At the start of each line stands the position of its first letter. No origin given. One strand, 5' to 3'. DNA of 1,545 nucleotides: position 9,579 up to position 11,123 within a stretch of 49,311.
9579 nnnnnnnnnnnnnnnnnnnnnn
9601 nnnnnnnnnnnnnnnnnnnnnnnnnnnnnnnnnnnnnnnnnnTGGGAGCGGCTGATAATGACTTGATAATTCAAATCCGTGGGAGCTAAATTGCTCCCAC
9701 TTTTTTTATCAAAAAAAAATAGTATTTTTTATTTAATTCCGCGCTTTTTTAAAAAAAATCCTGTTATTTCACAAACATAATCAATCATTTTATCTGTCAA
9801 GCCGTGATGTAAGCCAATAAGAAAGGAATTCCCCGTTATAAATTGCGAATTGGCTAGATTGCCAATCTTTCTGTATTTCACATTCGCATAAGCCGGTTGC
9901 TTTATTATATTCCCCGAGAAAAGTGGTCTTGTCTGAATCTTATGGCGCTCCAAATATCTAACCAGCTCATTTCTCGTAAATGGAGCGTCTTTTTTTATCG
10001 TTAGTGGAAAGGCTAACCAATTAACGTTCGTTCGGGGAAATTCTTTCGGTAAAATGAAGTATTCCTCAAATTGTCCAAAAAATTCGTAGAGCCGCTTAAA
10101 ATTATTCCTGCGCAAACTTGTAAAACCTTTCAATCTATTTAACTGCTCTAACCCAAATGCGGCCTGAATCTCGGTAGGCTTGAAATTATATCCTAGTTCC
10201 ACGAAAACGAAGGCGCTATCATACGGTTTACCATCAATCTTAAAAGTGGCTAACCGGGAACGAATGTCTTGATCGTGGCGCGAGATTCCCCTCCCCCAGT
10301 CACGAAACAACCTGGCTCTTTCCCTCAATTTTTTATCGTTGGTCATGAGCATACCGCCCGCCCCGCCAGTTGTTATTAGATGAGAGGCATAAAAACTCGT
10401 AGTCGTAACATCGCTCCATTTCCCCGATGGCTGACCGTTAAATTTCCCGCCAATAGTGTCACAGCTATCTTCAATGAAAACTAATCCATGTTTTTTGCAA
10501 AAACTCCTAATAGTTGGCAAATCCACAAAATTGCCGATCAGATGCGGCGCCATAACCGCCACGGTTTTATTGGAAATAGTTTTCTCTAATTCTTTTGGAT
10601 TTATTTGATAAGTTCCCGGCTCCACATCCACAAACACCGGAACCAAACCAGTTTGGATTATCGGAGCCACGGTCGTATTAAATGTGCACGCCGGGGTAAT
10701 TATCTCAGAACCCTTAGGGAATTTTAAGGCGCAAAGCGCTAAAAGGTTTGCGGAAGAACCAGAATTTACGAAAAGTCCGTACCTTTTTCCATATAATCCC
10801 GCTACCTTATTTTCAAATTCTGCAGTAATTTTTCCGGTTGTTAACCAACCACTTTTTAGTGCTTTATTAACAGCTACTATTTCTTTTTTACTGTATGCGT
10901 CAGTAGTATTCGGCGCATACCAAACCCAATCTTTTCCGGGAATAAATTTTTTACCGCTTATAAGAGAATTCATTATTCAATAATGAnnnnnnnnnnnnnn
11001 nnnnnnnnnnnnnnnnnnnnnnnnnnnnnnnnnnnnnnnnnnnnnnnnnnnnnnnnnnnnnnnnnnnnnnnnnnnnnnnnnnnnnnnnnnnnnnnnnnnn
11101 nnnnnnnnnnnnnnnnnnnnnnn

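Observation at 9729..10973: E1/RfbH-type 3-dehydratase with the catalytic His but no [2Fe-2S] cysteine loop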

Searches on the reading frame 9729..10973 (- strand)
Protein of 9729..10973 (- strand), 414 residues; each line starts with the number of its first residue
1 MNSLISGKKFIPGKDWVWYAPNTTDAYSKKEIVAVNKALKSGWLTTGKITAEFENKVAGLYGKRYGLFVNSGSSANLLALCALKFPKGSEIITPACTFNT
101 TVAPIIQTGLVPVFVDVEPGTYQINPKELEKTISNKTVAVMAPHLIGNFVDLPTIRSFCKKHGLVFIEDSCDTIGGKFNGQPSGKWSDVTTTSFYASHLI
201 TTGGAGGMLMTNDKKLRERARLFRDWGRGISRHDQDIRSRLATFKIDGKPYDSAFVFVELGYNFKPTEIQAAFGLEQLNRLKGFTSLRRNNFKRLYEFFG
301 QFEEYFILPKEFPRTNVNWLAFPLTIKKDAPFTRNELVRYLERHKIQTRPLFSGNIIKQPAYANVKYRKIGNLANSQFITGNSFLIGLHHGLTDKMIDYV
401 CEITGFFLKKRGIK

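Call 3: search_protein_families(library=pfam, proteins=[window:9729-10973:-])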
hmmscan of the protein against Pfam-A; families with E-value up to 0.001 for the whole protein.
window:9729-10973:- (414 aa): 5 families
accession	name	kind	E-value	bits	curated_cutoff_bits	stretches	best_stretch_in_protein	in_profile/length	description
PF01041.23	DegT_DnrJ_EryC1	-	1.3e-90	304.7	19.8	1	28-402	4-357/360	DegT/DnrJ/EryC1/StrS aminotransferase family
PF00155.27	Aminotran_1_2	-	2.2e-06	27.6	19.7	1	45-142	37-154/361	Aminotransferase class I and II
PF01212.27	Beta_elim_lyase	-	3.1e-06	27.2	27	1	50-143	34-137/288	Beta-eliminating lyase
PF01053.26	Cys_Met_Meta_PP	-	1.2e-05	24.5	27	1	51-231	55-234/381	Cys/Met metabolism PLP-dependent enzyme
PF00266.25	Aminotran_5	-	6.5e-05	22.5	21.5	1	26-175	21-181/371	Aminotransferase class-V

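Call 4: search_protein_families(library=ncbifam, proteins=[window:9729-10973:-])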
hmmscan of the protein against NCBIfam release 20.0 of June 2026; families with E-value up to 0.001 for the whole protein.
window:9729-10973:- (414 aa): 10 families
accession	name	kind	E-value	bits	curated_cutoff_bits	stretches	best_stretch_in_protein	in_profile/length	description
NF011936.0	PRK15407.1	equivalog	1.9e-120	402.6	423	1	6-405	26-433/440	lipopolysaccharide biosynthesis protein RfbH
TIGR03588.1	PseC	equivalog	1.3e-64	218.5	423.5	1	26-403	8-375/380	UDP-4-amino-4,6-dideoxy-N-acetyl-beta-L-altrosamine transaminase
TIGR04181.1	NHT_00031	hypoth_equivalog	6.8e-53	179.8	420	2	28-223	9-220/359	LegC family aminotransferase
NF008658.2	PRK11658.1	equivalog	6.4e-44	150.1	631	1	23-380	8-349/379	UDP-4-amino-4-deoxy-L-arabinose aminotransferase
NF008687.0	PRK11706.1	equivalog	4.4e-39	134.3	375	1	26-349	8-317/375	dTDP-4-amino-4,6-dideoxygalactose transaminase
TIGR02379.1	ECA_wecE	subfamily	6.8e-35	120.5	434.85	1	29-348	11-317/376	dTDP-4-amino-4,6-dideoxy-D-glucose transaminase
TIGR04427.1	PLP_DesI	equivalog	1.2e-34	120.1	650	1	34-364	37-342/390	dTDP-4-dehydro-6-deoxyglucose aminotransferase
TIGR01326.1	OAH_OAS_sulfhy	subfamily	1.7e-05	23.7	495.1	1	52-202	61-212/418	O-acetylhomoserine aminocarboxypropyltransferase/cysteine synthase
NF005817.0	PRK07683.1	equivalog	2.9e-05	22.9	575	1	40-143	64-168/387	aminotransferase A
NF006488.0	PRK08912.1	equivalog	8.6e-05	21.6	498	1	67-142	90-165/387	aminotransferase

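Call 5: search_solved_structures(query=window:9729-10973:-, show_alignments=3, max_evalue=1e-20)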
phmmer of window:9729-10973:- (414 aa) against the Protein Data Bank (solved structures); distinct sequences matched with E-value up to 1e-20: 48.
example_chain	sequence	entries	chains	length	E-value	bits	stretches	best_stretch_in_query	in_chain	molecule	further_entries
3bcx_A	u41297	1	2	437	2.4e-86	293.7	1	21-402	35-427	CDP-6-deoxy-L-threo-D-glycero-4-hexulose-3-dehydrase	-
3bb8_A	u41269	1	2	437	3.6e-85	289.8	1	21-402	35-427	CDP-4-keto-6-deoxy-D-glucose-3-dehydrase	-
3b8x_A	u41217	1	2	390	5.5e-53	183.8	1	25-403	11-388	Pyridoxamine 5-phosphate-dependent dehydrase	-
2gms_A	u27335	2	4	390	7.2e-53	183.4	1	25-403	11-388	Putative pyridoxamine 5-phosphate-dependent dehydrase, Wbdk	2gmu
2r0t_A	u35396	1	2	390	7.6e-53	183.4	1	25-403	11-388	Pyridoxamine 5-phosphate-dependent dehydrase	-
3gr9_A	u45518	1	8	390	2e-52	182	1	25-403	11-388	ColD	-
7b0m_AAA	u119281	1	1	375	8.3e-47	163.5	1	35-225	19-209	Sugar aminotransferase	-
7b0d_A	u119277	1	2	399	3.2e-42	148.3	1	30-233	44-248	Glutamine--scyllo-inositol transaminase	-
9wvy_A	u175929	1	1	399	1e-41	146.7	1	26-362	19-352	Putative NDP-4-keto-6-deoxyglucose-3-dehydratase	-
3bn1_A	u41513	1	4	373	1.9e-40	142.5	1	38-229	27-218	Perosamine synthetase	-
3dr7_A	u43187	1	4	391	2.4e-40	142.2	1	38-229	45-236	Putative perosamine synthetase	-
3dr4_A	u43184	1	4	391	3.2e-40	141.8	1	38-229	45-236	Putative perosamine synthetase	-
3uwc_A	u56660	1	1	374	1.5e-34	123.1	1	38-227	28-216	Nucleotide-sugar aminotransferase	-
8gyh_B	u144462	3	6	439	4.9e-32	114.8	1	52-295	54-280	DegT/DnrJ/EryC1/StrS family aminotransferase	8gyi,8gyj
5k8b_A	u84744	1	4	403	2.7e-31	112.3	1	63-306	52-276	8-amino-3,8-dideoxy-alpha-D-manno-octulosonate transaminase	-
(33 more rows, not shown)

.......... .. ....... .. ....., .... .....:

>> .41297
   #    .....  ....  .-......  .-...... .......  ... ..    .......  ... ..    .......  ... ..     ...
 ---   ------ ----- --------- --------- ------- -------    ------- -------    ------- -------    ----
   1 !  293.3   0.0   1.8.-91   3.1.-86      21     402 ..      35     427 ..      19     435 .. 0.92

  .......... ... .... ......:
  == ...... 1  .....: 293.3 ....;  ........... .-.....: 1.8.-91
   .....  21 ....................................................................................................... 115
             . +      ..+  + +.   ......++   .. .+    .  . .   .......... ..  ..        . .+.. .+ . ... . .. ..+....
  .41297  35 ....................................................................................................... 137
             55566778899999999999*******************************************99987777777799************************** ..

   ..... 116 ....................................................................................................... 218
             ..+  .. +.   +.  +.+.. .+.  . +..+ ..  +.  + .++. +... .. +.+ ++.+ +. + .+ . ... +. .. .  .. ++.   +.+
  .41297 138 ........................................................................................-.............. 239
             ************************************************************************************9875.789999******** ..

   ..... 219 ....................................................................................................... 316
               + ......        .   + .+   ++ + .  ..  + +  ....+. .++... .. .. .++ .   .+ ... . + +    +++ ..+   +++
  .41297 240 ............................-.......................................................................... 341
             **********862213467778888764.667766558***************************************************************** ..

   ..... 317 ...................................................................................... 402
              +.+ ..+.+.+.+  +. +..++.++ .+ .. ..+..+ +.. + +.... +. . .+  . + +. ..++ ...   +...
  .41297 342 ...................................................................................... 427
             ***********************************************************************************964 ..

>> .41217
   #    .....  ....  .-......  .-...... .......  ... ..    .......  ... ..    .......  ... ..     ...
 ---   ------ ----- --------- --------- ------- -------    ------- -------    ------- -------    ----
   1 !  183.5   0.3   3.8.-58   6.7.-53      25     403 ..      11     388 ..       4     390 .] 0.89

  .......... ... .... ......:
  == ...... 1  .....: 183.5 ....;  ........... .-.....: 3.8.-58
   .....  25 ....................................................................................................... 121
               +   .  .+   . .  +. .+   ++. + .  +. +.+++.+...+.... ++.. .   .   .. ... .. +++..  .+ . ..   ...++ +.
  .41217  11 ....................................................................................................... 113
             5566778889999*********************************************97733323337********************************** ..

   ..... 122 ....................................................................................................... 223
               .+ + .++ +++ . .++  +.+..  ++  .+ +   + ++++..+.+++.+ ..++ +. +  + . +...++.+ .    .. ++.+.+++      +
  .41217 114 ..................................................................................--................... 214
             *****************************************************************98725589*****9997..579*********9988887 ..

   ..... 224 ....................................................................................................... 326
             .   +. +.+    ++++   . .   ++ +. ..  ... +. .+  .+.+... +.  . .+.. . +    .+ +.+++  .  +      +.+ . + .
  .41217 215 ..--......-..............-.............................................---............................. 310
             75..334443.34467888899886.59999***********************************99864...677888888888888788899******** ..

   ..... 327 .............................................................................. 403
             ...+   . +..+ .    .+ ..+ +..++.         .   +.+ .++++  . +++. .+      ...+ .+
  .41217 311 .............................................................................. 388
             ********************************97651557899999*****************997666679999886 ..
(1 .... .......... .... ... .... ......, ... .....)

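Call 9: find_homologous_proteins(query=window:9729-10973:-, max_evalue=1e-30)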
Query window:9729-10973:- (414 aa): 7998 proteins with E <= 1e-30 among 8000 candidates; the best 120 are listed.
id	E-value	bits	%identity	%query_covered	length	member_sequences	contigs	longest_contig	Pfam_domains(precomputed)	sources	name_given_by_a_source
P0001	1.8e-283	958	100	100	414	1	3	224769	PF00155.28,PF01212.28,PF01053.27,PF01041.24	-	-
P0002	4.1e-225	766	79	99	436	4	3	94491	PF01212.28,PF01041.24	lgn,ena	-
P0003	3.9e-222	756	79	100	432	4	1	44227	PF00155.28,PF01212.28,PF01041.24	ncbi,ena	-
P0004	2.6e-218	743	78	99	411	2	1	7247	PF00155.28,PF01212.28,PF01053.27,PF01041.24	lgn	-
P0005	2.5e-217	740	77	99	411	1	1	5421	PF00155.28,PF01212.28,PF01053.27,PF01041.24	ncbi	-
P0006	5.5e-216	736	77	99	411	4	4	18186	PF00155.28,PF01212.28,PF01041.24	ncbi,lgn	-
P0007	1.4e-215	734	76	99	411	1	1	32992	PF00155.28,PF01212.28,PF01053.27,PF01041.24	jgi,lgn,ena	-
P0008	3.3e-215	733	76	99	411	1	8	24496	PF01212.28,PF01053.27,PF01041.24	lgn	-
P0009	7.9e-215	732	78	99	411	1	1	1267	PF00155.28,PF01212.28,PF01041.24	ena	-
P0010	3.4e-214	730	76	99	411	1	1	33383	PF00155.28,PF01212.28,PF01053.27,PF01041.24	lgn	-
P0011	4.0e-214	729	76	99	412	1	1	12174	PF01212.28,PF01041.24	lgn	-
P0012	1.2e-213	728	78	99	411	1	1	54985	PF00155.28,PF01212.28,PF01053.27,PF01041.24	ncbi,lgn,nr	ncbi:MAG: aminotransferase class I/II-fold pyridoxal phosphate-dependent enzyme [Candidatus Jorgense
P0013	1.4e-213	728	76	99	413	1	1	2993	PF00155.28,PF01212.28,PF01041.24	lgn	-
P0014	2.0e-213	727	78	99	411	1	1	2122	PF00155.28,PF01212.28,PF01053.27,PF01041.24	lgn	-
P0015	1.1e-211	722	76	100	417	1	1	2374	PF00155.28,PF01212.28,PF01041.24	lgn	-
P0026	6.8e-208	709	74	99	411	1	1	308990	PF01212.28,PF01041.24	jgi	jgi:CDP-4-dehydro-6-deoxyglucose reductase, E1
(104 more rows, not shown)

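Call 11: find_related_loci(query=window:9729-10973:-, collection=genome_contigs, flank=10000)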
Query window:9729-10973:- (414 aa) in genome_contigs; peptide patterns used: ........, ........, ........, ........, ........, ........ (x = any residue, [..] = any of these).
34 stretches matched a pattern; 17 encode a relative of the query (tblastn E <= 1e-3); 17 distinct loci.
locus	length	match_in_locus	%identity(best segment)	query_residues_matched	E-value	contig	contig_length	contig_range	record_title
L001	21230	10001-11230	79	1-410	0e+0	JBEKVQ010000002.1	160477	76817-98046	MAG: Minisyncoccia bacterium isolate SPRUCE 608 SPRUCE_608_2, whole genome shotgun sequence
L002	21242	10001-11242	79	1-414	0e+0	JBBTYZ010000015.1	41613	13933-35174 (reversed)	MAG: Patescibacteria group bacterium isolate H51-bin148_1 H51_bin148_1_000000000015, whole genome shotgun sequence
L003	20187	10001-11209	75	1-403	0e+0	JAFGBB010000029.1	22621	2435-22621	MAG: Candidatus Wolfebacteria bacterium isolate Zod_Metabat.1002 k87_11599623, whole genome shotgun sequence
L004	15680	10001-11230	74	1-410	0e+0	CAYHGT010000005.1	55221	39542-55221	MAG TPA_asm: uncultured Candidatus Saccharibacteria bacterium isolate ERP119705_co11_448 genome assembly, contig: NODE_3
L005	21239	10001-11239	78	1-413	0e+0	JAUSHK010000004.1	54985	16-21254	MAG: Candidatus Jorgensenbacteria bacterium isolate E14_metabat.bin.188 E14_k141_182473, whole genome shotgun sequence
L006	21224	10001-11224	70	1-408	0e+0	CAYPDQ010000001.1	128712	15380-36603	MAG TPA_asm: uncultured Candidatus Saccharibacteria bacterium isolate SRP093762_co1_57 genome assembly, contig: NODE_77_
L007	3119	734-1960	71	2-410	0e+0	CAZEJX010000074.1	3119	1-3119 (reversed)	MAG TPA_asm: uncultured Candidatus Saccharibacteria bacterium isolate SRP273308_co1_406 genome assembly, contig: NODE_80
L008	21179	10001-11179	72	8-400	0e+0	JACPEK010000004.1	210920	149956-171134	MAG: Candidatus Brennerbacteria bacterium isolate NC_groundwater_333_Ag_B-0.1um_54_13 GD18-4_B1_scaffold_676715, whole g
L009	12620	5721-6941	51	4-412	2e-141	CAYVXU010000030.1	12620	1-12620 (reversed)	MAG TPA_asm: uncultured Candidatus Saccharibacteria bacterium isolate SRP124282_co5_13 genome assembly, contig: NODE_480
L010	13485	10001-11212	50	3-409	7e-140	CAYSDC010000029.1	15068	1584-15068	MAG TPA_asm: uncultured Pseudomonadota bacterium isolate SRP285395_co2_342 genome assembly, contig: NODE_6180_length_150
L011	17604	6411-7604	50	10-410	2e-137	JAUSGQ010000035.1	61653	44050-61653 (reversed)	MAG: bacterium isolate E14_metabat.bin.131 E14_k141_1263386, whole genome shotgun sequence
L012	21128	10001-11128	50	27-400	2e-123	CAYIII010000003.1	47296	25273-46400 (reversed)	MAG TPA_asm: uncultured Candidatus Saccharibacteria bacterium isolate ERP119705_co24_1051 genome assembly, contig: NODE_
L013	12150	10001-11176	49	20-410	1e-121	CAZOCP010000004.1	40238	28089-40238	MAG TPA_asm: Candidatus Woesearchaeota archaeon isolate SRP178908_co2_32 genome assembly, contig: NODE_230_length_40238_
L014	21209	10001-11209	46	9-409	3e-113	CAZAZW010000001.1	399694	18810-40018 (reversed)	MAG TPA_asm: uncultured Gammaproteobacteria bacterium isolate SRP090828_co2_161 genome assembly, contig: NODE_2_length_3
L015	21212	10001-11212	68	9-412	0e+0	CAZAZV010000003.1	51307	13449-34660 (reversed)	MAG TPA_asm: uncultured Candidatus Saccharibacteria bacterium isolate SRP271791_co2_66 genome assembly, contig: NODE_63_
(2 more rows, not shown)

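Call 12: find_encoding_contigs(protein=window:9729-10973:-, flank=10000, max_places=4)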
Protein window:9729-10973:- (414 aa): no gene with exactly this product is on record in the collection.

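Call 13: find_encoding_contigs(protein=P0002, flank=10000, max_places=3)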
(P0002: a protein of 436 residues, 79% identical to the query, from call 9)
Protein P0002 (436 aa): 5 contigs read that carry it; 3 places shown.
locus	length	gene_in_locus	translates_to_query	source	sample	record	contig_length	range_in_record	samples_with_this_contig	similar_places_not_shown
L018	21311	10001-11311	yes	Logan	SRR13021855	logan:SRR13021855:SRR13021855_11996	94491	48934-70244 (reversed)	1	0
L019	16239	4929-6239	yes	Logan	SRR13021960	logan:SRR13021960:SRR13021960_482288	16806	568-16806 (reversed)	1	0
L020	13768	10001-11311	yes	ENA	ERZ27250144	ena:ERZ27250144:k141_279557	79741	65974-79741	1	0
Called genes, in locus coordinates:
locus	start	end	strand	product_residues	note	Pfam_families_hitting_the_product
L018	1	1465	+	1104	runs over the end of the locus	PF01471:PG_binding_1 (faint)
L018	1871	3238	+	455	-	PF04932:Wzy_C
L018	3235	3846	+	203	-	PF14559:TPR_19 (weak)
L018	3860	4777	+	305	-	PF13489:Methyltransf_23, PF01209:Ubie_methyltran, PF07021:MetW (weak), PF08003:Methyltransf_9, PF13649:Methyltransf_25, PF13847:Methyltransf_31, PF08241:Methyltransf_11, PF08242:Methyltransf_12, +1 more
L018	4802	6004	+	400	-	PF20706:GT4-conflict, PF00534:Glycos_transf_1, PF13692:Glyco_trans_1_4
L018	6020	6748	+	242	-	PF05724:TPMT (faint), PF13489:Methyltransf_23, PF01728:FtsJ (weak), PF02353:CMAS (weak), PF13649:Methyltransf_25, PF13847:Methyltransf_31, PF08241:Methyltransf_11, PF08242:Methyltransf_12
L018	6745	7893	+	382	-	PF20706:GT4-conflict (faint), PF00534:Glycos_transf_1, PF13692:Glyco_trans_1_4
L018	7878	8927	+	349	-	PF13524:Glyco_trans_1_2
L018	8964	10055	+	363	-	PF01073:3Beta_HSD, PF01370:Epimerase, PF02719:Polysacc_synt_2, PF04321:RmlD_sub_bind, PF07993:NAD_binding_4, PF13460:NAD_binding_10 (faint), PF16363:GDP_Man_Dehyd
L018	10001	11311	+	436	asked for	PF01041:DegT_DnrJ_EryC1, PF01212:Beta_elim_lyase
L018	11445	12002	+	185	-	-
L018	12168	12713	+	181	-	PF00293:NUDIX (weak)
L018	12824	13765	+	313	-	PF00106:adh_short (faint), PF01073:3Beta_HSD, PF01370:Epimerase, PF02719:Polysacc_synt_2, PF04321:RmlD_sub_bind, PF07993:NAD_binding_4 (faint), PF13460:NAD_binding_10 (weak), PF16363:GDP_Man_Dehyd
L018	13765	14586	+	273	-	PF00456:Transketolase_N, PF13292:DXP_synthase_N (weak)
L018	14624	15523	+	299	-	PF02779:Transket_pyr, PF02780:Transketolase_C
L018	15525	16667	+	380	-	PF00535:Glycos_transf_2, PF10111:Glyco_tranf_2_2, PF13641:Glyco_tranf_2_3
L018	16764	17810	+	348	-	PF05050:Methyltransf_21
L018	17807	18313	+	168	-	PF00908:dTDP_sugar_isom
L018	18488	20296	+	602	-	PF00456:Transketolase_N, PF13292:DXP_synthase_N (faint), PF00676:E1_dh, PF02779:Transket_pyr, PF02780:Transketolase_C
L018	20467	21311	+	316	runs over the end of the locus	-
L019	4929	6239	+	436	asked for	PF01041:DegT_DnrJ_EryC1, PF01212:Beta_elim_lyase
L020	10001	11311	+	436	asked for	PF01041:DegT_DnrJ_EryC1, PF01212:Beta_elim_lyase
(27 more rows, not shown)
